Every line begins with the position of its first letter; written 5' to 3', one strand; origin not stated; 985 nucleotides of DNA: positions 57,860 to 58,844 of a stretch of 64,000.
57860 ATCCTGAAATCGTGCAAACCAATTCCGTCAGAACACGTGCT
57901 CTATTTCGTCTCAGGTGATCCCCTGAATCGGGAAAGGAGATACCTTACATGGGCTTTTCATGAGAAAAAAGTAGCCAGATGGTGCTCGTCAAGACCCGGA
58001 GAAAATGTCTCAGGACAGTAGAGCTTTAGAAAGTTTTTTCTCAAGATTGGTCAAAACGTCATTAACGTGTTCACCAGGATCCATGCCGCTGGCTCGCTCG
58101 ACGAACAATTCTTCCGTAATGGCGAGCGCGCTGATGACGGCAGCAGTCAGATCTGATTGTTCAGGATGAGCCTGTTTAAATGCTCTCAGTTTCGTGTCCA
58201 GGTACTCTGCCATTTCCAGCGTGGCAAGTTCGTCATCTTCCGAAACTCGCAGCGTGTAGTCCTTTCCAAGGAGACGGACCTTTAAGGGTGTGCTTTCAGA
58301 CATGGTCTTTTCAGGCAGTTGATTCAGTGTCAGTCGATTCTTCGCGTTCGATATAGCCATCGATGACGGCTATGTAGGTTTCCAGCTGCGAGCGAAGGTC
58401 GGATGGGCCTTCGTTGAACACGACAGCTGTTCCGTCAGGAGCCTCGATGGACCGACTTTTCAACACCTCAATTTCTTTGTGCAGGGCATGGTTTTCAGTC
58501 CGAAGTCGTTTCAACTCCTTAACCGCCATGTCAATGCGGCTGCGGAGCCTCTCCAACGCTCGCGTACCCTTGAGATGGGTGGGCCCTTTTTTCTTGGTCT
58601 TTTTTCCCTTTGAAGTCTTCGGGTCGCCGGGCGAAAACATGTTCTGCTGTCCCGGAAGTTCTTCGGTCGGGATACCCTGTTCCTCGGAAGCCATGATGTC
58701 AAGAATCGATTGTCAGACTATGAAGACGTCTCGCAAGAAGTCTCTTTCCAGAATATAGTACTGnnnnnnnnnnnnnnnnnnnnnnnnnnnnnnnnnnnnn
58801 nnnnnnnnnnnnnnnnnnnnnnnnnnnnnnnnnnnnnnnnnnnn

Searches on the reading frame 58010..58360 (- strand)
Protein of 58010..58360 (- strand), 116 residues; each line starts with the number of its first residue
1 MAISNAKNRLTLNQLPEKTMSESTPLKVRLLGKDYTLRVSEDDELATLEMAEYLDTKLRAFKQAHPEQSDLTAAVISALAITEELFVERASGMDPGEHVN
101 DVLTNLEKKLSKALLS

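Call 27: search_protein_families(library=pfam, proteins=[window:58010-58360:-], max_evalue=0.001)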
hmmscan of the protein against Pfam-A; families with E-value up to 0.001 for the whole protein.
window:58010-58360:- (116 aa): 1 family
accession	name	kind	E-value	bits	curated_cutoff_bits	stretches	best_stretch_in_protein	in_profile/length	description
PF05164.18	ZapA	-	6.1e-13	49.3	23.8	1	27-109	2-87/88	Cell division protein ZapA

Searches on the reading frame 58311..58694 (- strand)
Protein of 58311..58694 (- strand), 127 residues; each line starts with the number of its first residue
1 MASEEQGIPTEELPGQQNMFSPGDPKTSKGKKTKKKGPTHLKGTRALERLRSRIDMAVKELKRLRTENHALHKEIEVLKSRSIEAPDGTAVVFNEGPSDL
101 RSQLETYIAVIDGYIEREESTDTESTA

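Call 27: search_protein_families(library=pfam, proteins=[window:58311-58694:-], max_evalue=0.001)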
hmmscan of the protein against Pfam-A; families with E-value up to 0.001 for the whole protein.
window:58311-58694:- (127 aa): 1 family
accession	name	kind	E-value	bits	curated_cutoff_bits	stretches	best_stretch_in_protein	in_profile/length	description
PF06005.17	ZapB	-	0.00029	21.7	31.5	1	47-96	6-50/71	Cell division protein ZapB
